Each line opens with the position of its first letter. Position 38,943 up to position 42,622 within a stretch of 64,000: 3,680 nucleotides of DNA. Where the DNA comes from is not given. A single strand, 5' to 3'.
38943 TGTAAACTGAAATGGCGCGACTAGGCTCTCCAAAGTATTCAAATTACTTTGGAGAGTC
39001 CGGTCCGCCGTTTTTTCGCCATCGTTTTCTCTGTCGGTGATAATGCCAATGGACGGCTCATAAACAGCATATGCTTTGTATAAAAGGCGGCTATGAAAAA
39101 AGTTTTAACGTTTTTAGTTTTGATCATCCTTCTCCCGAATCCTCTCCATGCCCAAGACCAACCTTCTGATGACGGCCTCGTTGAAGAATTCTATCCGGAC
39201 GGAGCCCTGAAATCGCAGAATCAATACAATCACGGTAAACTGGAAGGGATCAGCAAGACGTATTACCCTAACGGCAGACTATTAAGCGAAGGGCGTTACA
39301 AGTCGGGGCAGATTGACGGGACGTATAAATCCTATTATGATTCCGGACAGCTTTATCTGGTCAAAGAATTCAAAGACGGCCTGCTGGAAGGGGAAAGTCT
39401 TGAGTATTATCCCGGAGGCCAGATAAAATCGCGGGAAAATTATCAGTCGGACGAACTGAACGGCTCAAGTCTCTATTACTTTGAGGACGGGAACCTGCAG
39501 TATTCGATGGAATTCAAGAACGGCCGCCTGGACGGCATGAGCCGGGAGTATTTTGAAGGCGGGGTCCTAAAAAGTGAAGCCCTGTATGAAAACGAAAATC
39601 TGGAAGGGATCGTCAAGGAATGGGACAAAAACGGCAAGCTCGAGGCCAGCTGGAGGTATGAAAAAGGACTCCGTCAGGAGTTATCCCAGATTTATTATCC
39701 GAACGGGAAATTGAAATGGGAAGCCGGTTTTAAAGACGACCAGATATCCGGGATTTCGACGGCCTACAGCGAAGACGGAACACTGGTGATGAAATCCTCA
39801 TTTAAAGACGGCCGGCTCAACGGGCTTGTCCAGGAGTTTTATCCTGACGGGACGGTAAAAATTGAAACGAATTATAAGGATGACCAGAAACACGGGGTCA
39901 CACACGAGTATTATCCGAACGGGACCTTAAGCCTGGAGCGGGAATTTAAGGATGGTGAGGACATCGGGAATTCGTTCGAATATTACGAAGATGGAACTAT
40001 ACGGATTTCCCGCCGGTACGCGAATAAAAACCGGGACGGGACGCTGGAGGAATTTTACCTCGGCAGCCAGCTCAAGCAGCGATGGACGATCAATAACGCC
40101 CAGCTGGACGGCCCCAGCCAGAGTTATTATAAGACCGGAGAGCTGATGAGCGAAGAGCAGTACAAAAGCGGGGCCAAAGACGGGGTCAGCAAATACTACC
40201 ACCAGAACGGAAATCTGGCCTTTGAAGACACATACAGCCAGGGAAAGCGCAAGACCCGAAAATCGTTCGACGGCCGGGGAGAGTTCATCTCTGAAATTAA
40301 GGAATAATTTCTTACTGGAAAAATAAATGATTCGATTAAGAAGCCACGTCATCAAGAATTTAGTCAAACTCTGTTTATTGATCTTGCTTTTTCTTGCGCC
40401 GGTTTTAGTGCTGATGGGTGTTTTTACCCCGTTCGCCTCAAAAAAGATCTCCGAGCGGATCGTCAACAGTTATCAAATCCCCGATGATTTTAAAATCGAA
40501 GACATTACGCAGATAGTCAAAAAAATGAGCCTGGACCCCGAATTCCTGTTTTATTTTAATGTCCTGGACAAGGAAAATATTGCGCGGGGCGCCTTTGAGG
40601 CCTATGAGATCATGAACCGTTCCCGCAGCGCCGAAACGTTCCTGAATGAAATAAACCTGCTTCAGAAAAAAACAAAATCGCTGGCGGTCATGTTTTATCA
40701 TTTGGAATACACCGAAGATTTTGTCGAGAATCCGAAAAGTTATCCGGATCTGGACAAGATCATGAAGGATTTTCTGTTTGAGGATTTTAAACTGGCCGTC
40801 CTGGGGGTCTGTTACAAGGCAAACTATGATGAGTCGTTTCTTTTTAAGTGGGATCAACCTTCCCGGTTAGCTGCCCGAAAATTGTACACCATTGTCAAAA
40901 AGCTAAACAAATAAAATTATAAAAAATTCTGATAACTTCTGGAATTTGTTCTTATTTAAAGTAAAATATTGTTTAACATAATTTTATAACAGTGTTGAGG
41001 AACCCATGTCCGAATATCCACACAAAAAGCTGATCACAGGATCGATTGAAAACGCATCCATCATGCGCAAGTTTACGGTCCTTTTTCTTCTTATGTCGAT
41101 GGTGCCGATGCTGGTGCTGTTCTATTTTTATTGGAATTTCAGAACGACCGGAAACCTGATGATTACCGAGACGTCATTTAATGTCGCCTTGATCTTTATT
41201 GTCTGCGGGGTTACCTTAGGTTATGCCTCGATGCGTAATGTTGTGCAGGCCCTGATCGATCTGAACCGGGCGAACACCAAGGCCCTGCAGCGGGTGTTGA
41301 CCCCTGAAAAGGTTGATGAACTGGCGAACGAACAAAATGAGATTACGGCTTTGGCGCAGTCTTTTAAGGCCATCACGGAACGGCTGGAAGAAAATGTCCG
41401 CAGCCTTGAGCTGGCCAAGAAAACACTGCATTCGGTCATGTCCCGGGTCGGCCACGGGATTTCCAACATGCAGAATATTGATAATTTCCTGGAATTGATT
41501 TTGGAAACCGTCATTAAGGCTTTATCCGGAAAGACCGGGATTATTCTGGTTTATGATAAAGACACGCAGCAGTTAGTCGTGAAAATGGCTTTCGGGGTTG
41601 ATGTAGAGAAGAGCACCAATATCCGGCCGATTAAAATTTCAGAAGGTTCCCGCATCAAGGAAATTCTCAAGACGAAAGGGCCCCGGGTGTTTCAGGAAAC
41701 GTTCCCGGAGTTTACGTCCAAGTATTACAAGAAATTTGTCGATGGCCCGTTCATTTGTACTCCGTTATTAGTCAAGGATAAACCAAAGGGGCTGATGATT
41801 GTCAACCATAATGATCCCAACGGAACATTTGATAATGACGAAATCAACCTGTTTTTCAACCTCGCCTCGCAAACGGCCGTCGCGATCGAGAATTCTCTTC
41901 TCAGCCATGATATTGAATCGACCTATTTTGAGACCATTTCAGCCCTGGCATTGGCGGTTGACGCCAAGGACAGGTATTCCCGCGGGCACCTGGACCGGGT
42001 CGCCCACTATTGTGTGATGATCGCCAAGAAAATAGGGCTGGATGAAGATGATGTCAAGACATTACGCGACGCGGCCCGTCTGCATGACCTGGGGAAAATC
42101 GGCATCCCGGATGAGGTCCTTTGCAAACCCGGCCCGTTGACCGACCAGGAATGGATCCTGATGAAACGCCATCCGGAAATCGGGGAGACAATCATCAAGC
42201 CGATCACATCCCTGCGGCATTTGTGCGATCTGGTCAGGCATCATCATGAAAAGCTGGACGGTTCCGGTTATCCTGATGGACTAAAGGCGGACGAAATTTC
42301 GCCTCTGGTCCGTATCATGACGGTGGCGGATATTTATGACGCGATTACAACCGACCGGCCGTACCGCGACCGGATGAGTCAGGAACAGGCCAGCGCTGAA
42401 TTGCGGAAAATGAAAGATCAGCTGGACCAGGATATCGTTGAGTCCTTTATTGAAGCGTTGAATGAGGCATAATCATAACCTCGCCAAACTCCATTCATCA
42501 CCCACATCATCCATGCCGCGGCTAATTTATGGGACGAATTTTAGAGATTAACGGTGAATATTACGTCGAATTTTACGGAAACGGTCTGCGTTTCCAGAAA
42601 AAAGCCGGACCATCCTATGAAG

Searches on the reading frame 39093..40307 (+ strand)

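Call 9: search_protein_families(library=pfam, proteins=[window:39093-40307:+], max_evalue=0.001)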
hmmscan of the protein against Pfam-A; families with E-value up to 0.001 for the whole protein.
window:39093-40307:+ (404 aa): 1 family
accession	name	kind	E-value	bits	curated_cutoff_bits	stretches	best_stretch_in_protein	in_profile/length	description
PF07661.19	MORN_2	-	1.7e-54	175.7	29.6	1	242-263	1-22/22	MORN repeat variant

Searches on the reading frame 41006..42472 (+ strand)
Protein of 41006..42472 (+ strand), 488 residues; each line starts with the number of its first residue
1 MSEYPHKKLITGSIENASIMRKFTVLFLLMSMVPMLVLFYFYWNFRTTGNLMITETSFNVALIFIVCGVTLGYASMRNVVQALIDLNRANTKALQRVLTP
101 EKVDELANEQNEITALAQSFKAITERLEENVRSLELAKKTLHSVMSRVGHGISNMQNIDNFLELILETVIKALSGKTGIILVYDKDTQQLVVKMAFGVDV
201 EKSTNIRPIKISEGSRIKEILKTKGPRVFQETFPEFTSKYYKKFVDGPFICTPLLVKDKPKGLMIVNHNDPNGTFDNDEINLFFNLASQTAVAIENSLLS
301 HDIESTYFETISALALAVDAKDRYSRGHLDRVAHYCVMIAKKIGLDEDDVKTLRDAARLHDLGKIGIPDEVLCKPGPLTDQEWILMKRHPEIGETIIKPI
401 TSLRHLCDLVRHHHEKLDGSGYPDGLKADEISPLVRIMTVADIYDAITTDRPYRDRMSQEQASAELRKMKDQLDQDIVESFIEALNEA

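Call 15: search_protein_families(library=pfam, proteins=[window:41006-42472:+], max_evalue=0.001)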
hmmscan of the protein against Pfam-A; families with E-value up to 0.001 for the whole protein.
window:41006-42472:+ (488 aa): 5 families
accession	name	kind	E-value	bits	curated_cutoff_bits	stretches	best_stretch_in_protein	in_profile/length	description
PF13487.12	HD_5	-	2.1e-36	125.7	27.2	1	318-476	7-169/170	HD domain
PF01966.28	HD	-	9.5e-20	71.5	22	1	328-446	4-115/116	HD domain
PF13185.12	GAF_2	-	8e-12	46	28.6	1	157-295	3-136/136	GAF domain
PF13492.12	GAF_3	-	9.9e-10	39.4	27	1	158-296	2-129/129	GAF domain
PF01590.32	GAF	-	7.4e-06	27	22.4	1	160-294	4-133/133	GAF domain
